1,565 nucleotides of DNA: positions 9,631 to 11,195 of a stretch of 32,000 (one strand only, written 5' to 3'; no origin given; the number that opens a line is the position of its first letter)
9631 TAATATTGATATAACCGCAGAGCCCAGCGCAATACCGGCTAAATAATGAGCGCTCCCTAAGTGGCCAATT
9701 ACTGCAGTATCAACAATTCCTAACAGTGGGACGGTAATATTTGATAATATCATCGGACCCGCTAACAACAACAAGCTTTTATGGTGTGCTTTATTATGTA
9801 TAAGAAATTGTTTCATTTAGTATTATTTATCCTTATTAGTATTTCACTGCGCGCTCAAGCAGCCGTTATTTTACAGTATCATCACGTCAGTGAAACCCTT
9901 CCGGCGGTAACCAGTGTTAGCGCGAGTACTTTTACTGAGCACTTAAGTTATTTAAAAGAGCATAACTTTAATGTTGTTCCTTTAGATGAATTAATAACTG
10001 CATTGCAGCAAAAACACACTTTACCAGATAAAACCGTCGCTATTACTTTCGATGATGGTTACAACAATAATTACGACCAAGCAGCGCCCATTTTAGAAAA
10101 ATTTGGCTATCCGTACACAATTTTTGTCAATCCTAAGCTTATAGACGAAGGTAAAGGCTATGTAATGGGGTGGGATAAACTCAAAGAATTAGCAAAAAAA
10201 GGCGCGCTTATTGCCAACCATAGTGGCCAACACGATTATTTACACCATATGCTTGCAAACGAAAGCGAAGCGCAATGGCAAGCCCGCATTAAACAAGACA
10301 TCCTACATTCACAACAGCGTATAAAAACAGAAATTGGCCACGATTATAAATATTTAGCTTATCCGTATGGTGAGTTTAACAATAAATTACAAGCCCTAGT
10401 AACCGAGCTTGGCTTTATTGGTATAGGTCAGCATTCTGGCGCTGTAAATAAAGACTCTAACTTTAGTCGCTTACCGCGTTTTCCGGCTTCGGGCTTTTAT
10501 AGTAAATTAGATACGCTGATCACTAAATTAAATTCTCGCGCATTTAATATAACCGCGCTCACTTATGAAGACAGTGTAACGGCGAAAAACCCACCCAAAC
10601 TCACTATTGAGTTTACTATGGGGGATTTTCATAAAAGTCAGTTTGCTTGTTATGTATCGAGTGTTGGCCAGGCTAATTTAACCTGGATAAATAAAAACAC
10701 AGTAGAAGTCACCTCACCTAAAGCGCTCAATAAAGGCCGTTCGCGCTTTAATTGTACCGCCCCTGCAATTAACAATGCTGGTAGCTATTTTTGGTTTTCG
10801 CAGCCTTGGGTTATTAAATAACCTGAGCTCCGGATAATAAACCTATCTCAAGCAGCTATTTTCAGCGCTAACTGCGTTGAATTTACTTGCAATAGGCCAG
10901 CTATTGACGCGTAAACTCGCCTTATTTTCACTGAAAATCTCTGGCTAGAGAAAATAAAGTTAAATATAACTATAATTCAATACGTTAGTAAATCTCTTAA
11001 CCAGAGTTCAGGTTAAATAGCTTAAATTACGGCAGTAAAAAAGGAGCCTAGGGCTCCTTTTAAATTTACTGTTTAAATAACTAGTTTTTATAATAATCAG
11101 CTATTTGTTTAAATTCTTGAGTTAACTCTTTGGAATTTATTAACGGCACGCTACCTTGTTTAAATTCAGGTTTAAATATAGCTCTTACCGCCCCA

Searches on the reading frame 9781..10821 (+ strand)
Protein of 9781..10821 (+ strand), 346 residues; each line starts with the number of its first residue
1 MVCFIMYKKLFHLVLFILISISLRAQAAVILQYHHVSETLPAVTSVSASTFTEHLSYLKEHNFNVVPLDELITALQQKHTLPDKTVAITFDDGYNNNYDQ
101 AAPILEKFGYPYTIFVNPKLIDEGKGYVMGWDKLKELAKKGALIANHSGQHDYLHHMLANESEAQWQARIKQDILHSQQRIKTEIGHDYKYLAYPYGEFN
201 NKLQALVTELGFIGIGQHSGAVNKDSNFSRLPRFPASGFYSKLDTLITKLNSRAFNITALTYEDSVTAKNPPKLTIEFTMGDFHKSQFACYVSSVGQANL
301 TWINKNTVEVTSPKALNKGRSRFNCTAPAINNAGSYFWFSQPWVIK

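Call 9: search_protein_families(library=ncbifam, proteins=[window:9781-10821:+])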
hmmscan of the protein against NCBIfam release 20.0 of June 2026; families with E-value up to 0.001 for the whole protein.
window:9781-10821:+ (346 aa): 10 families
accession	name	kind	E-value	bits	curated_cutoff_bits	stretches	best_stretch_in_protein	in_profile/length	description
TIGR03938.2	deacetyl_PgaB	equivalog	2.9e-31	108.4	321.9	2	28-116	3-96/621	poly-beta-1,6-N-acetyl-D-glucosamine N-deacetylase PgaB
NF011177.0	PRK14582.1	equivalog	5.4e-20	71.2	923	2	25-112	46-135/671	poly-beta-1,6-N-acetyl-D-glucosamine N-deacetylase PgaB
TIGR03933.1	PIA_icaB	equivalog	3.2e-19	69.4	248.35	1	44-234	33-227/245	intercellular adhesin biosynthesis polysaccharide N-deacetylase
NF011176.0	PRK14581.1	equivalog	2.4e-15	55.7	1091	1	27-112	48-135/673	poly-beta-1,6-N-acetyl-D-glucosamine N-deacetylase PgaB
TIGR02764.1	spore_ybaN_pdaB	equivalog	3.1e-10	40.1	237.4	1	83-213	5-122/191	polysaccharide deacetylase family sporulation protein PdaB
TIGR02884.1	spore_pdaA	equivalog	5.8e-09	36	298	1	83-214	36-155/224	delta-lactam-biosynthetic de-N-acetylase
NF045820.1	PgAcgDacpgdA_Strep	equivalog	3.8e-07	29.3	800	1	70-204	256-375/463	peptidoglycan-N-acetylglucosamine deacetylase PgdA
NF045821.1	PgAcgDacpgdA1_Bac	equivalog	6.3e-07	28.6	400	1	85-213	89-204/282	peptidoglycan-N-acetylglucosamine deacetylase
TIGR02873.1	spore_ylxY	hypoth_equivalog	7.5e-05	22.1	391.5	1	66-206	67-194/268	probable sporulation protein, polysaccharide deacetylase family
TIGR04243.1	nodulat_NodB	equivalog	9.9e-05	21.9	240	1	84-213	2-119/197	chitooligosaccharide deacetylase NodB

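Call 24: find_homologous_proteins(query=window:9781-10821:+, max_evalue=1e-60)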
Query window:9781-10821:+ (346 aa): 2850 proteins with E <= 1e-60 among 5085 candidates; the best 120 are listed.
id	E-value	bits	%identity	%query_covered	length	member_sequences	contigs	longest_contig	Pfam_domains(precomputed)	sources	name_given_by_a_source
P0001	7.6e-232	786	98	100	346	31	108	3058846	PF01522.27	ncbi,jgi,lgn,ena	-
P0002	2.7e-206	702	87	100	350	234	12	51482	PF01522.27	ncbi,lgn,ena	-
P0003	4.0e-205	699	87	100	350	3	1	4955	PF01522.27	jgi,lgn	-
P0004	2.4e-201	686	86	100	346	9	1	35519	PF01522.27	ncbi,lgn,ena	-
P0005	1.9e-198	677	84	100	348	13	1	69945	PF01522.27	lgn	-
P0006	2.4e-198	676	84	100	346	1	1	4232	PF01522.27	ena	-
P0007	2.4e-198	676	84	100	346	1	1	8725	PF01522.27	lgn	-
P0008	4.6e-198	675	84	100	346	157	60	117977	PF01522.27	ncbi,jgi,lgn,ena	-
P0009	8.8e-198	675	84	100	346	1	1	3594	PF01522.27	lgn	-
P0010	8.9e-198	674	84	100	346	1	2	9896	PF01522.27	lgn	-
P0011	2.4e-197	673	84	100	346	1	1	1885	PF01522.27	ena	-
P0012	5.9e-197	672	83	100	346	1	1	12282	PF01522.27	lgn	-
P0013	9.4e-197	671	84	100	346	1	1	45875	PF01522.27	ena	-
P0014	1.2e-196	671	84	100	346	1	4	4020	PF01522.27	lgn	-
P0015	3.6e-196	669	83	100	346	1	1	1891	PF01522.27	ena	-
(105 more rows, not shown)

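Call 25: find_encoding_contigs(protein=P0001, flank=1500, max_places=10)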
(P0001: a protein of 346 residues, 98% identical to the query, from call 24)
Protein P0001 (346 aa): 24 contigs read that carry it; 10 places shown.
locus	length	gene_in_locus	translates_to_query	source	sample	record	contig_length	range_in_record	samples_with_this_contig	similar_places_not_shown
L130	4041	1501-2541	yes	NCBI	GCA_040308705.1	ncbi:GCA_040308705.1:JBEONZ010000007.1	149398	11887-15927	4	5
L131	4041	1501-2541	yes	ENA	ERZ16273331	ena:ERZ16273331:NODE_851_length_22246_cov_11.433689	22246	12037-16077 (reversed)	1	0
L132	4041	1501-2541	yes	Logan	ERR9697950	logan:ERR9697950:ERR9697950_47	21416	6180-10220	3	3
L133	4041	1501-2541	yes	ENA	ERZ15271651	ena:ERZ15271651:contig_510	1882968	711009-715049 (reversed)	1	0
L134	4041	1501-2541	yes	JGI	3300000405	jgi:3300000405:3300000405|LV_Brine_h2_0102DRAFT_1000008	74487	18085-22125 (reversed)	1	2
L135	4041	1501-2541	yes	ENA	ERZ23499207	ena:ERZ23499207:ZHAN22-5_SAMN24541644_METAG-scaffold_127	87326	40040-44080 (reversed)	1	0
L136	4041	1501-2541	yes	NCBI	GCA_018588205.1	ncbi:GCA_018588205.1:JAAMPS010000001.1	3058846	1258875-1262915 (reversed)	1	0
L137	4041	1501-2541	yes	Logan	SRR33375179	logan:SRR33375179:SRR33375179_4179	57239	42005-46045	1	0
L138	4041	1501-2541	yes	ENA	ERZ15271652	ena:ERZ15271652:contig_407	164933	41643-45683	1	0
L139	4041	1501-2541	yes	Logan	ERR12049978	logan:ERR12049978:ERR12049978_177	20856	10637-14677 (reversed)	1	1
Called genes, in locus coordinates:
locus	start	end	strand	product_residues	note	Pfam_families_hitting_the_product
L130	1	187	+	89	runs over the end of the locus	-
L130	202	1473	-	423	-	PF01554:MatE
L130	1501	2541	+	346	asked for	PF01522:Polysacc_deac_1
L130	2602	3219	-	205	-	PF00578:AhpC-TSA (weak), PF02630:SCO1-SenC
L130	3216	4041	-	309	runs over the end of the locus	PF01040:UbiA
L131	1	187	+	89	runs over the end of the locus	-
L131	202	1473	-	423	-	PF01554:MatE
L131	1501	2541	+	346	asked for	PF01522:Polysacc_deac_1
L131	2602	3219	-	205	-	PF00578:AhpC-TSA (weak), PF02630:SCO1-SenC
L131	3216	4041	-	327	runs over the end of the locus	PF01040:UbiA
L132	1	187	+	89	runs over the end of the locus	-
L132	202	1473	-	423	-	PF01554:MatE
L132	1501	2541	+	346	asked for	PF01522:Polysacc_deac_1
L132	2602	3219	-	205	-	PF00578:AhpC-TSA (weak), PF02630:SCO1-SenC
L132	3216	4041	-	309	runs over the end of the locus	PF01040:UbiA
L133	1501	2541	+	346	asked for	PF01522:Polysacc_deac_1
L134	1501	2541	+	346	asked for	PF01522:Polysacc_deac_1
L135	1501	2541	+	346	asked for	PF01522:Polysacc_deac_1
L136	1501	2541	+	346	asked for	PF01522:Polysacc_deac_1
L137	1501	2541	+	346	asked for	PF01522:Polysacc_deac_1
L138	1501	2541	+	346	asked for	PF01522:Polysacc_deac_1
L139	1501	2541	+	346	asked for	PF01522:Polysacc_deac_1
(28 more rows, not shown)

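Call 26: find_encoding_contigs(protein=P0002, flank=1500, max_places=6)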
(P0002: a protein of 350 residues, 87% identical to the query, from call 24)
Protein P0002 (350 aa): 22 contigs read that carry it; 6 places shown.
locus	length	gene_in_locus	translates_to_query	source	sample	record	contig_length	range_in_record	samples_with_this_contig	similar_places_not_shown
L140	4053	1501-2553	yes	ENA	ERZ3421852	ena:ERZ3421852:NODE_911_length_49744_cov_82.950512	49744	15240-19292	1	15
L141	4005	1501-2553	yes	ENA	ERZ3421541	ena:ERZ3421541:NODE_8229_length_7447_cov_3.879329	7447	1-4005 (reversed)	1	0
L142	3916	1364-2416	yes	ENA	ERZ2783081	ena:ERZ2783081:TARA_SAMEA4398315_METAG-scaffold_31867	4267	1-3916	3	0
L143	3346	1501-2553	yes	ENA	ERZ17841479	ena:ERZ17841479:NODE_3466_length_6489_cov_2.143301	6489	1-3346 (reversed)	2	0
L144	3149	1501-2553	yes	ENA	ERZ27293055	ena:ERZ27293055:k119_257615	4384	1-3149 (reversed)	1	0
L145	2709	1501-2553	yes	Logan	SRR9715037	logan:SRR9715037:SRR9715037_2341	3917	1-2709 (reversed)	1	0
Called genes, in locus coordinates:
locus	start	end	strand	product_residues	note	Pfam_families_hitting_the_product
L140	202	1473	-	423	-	PF01554:MatE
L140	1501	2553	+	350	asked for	PF01522:Polysacc_deac_1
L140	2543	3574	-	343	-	PF00072:Response_reg, PF01339:CheB_methylest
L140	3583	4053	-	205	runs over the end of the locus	PF03975:CheD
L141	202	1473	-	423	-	PF01554:MatE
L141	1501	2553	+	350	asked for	PF01522:Polysacc_deac_1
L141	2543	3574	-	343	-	PF00072:Response_reg, PF01339:CheB_methylest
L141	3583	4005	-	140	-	PF03975:CheD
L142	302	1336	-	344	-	-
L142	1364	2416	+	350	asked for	PF01522:Polysacc_deac_1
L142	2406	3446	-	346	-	-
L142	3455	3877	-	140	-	PF03975:CheD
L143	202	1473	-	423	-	PF01554:MatE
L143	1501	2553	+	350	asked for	PF01522:Polysacc_deac_1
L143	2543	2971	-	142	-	PF01339:CheB_methylest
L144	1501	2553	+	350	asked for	PF01522:Polysacc_deac_1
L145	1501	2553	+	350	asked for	PF01522:Polysacc_deac_1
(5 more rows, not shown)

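Call 27: find_encoding_contigs(protein=P0008, flank=1500, max_places=8)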
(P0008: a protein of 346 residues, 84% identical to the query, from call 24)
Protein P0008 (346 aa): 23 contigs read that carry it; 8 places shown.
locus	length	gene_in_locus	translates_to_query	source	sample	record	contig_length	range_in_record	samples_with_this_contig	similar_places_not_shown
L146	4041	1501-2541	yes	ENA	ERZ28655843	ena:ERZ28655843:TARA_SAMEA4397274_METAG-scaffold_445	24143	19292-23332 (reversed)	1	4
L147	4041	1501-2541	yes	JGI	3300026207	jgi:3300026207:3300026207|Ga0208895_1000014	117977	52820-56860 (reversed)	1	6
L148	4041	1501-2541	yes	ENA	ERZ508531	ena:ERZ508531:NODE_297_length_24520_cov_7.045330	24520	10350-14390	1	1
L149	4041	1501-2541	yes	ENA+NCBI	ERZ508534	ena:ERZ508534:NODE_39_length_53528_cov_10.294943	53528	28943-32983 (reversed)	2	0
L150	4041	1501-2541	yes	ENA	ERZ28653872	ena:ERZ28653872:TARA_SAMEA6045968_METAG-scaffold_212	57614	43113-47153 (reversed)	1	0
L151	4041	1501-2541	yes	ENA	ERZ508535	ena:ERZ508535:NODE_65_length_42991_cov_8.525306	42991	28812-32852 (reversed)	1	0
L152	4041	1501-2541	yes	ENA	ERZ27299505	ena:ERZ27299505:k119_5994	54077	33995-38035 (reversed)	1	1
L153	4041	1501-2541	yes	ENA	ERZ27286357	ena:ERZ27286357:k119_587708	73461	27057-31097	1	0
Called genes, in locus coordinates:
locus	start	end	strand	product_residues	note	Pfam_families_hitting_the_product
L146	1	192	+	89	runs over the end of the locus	-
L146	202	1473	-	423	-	PF01554:MatE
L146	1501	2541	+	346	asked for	PF01522:Polysacc_deac_1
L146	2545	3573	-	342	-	PF00072:Response_reg, PF01339:CheB_methylest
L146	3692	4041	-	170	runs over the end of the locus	PF03975:CheD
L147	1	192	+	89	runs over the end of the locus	-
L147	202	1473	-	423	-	PF01554:MatE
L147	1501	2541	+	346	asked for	PF01522:Polysacc_deac_1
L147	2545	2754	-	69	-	PF01339:CheB_methylest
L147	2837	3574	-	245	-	PF00072:Response_reg, PF01339:CheB_methylest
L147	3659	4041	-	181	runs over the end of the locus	PF03975:CheD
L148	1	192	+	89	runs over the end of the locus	-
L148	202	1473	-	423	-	PF01554:MatE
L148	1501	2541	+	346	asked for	PF01522:Polysacc_deac_1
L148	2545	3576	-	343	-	PF00072:Response_reg, PF01339:CheB_methylest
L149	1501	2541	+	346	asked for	PF01522:Polysacc_deac_1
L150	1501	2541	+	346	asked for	PF01522:Polysacc_deac_1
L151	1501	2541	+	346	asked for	PF01522:Polysacc_deac_1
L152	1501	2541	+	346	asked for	PF01522:Polysacc_deac_1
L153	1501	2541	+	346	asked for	PF01522:Polysacc_deac_1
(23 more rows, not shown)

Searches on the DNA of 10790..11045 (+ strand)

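Call 34: search_dna_similar(query=window:10819-11015:+, collection=plasmids, mode=distant, max_evalue=1, max_rows=40)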
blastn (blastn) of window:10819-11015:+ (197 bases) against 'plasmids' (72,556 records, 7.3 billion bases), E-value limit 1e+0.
Records with a match: 10; places in all: 77; records where one place covers at least 80% of the query: 8.
Best place of each record, by identity: 95-99% 2; 90-95% 1; 80-90% 3; 60-80% 4.
By first word of the organism name: Pseudoalteromonas 7; Catenovulum 2; Shigella 1.
By predicted mobility (MOB-suite, as given by PLSDB): non-mobilizable 10.
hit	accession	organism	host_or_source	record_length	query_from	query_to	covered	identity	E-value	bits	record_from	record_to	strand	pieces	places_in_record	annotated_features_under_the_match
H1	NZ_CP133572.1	Pseudoalteromonas sp. HL-AS2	sediment core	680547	1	197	100%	95.4%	2e-83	315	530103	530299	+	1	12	none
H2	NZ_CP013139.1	Pseudoalteromonas sp. Bsw20308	seawater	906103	1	197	100%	94.4%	9e-81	306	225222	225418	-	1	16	hypothetical protein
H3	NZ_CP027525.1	Pseudoalteromonas carrageenovora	red alga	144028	1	197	100%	89.9%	3e-68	264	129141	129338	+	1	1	none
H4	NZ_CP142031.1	Pseudoalteromonas sp. CuT4-3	whole organism,deep-sea sediment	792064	1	197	100%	89.4%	1e-66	260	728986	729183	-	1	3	none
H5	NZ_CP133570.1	Pseudoalteromonas sp. HL-AS1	sediment core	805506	1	197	100%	85.9%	2e-57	228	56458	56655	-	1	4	undecaprenyl-diphosphate phosphatase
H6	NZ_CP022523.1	Pseudoalteromonas sp. NC201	pure culture,sea water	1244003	1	197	100%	77.0%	2e-31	141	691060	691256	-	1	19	none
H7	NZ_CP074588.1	Pseudoalteromonas piscicida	mixed culture,water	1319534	1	197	100%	77.0%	2e-31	141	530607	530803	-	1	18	none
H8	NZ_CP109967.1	Catenovulum adriaticum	algae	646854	1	197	100%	69.3%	3e-11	75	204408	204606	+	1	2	hypothetical protein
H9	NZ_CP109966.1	Catenovulum adriaticum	algae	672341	53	105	27%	79.2%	1e-2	47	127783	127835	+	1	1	none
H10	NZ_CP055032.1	Shigella flexneri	Shek Wu Hui WWTPs_64 WWTPs effluent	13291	127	151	13%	96.0%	6e-1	42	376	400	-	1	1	none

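Call 93: search_rna_families(source=window, start=10790, end=11045, threshold=evalue, max_evalue=10)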
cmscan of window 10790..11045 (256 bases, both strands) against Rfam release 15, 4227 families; matches with E-value up to 10: 2.
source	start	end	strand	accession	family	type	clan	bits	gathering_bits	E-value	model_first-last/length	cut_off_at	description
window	10790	10861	+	RF02713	MCS4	Gene; sRNA;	-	15.9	56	6.1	34-123/123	5'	Mycoplasma sRNA MCS4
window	10939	11003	-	RF01277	snoU54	Gene; snRNA; snoRNA; CD-box;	CL00008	14.2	35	2.9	1-67/67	no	Small nucleolar RNA U54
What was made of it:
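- On Described RNA families (Rfam 15): Only chance-level hits (E 2.9 and 6.1) appeared on the element (call 93).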
